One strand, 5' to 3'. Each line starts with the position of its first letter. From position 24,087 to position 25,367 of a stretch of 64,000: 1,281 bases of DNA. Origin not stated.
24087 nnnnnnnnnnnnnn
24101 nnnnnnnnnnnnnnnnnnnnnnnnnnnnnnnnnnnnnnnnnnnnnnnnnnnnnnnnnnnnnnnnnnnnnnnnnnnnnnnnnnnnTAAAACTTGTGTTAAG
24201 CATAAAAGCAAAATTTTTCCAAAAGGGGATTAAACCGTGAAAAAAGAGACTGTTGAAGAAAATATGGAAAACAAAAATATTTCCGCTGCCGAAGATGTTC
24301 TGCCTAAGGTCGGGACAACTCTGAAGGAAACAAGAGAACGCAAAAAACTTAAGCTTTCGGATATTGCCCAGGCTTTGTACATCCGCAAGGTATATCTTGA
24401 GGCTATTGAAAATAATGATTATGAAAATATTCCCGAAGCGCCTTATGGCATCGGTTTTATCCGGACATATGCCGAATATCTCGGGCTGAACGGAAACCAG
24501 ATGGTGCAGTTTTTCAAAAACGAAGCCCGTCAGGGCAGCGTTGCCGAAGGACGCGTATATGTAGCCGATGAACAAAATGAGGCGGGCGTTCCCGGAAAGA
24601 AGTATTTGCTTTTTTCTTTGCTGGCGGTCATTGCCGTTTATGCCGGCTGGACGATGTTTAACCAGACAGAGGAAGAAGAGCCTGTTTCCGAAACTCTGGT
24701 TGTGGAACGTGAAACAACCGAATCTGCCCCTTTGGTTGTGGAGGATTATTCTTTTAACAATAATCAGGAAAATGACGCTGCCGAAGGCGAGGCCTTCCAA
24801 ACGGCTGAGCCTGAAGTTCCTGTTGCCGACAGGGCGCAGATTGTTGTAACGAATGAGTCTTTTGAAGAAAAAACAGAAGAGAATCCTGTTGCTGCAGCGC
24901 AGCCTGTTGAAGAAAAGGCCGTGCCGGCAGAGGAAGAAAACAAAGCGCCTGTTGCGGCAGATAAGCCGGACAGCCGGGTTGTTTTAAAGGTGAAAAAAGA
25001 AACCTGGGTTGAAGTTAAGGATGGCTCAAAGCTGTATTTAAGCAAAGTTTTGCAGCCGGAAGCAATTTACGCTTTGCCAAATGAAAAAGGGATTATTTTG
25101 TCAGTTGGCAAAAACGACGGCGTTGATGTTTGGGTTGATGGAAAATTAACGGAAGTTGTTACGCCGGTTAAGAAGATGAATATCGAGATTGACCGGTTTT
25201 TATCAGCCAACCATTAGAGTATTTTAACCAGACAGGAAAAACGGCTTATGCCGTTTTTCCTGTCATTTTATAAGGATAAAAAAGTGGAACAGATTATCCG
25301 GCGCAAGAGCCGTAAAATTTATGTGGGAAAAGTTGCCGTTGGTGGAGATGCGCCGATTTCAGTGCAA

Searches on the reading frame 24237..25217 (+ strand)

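Call 24: search_protein_families(library=pfam, proteins=[window:24237-25217:+], max_evalue=0.001)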
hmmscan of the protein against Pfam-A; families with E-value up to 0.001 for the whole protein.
window:24237-25217:+ (326 aa): 3 families
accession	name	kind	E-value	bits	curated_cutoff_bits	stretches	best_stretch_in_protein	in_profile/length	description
PF13413.12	HTH_25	-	1.5e-20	73.2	24.6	1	28-88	1-61/62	Helix-turn-helix domain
PF12844.13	HTH_19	-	4.9e-07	30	30.2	1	28-87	3-56/64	Helix-turn-helix domain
PF13464.11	RodZ_C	-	7.5e-07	29.5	23.9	1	249-307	1-60/72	RodZ C-terminal domain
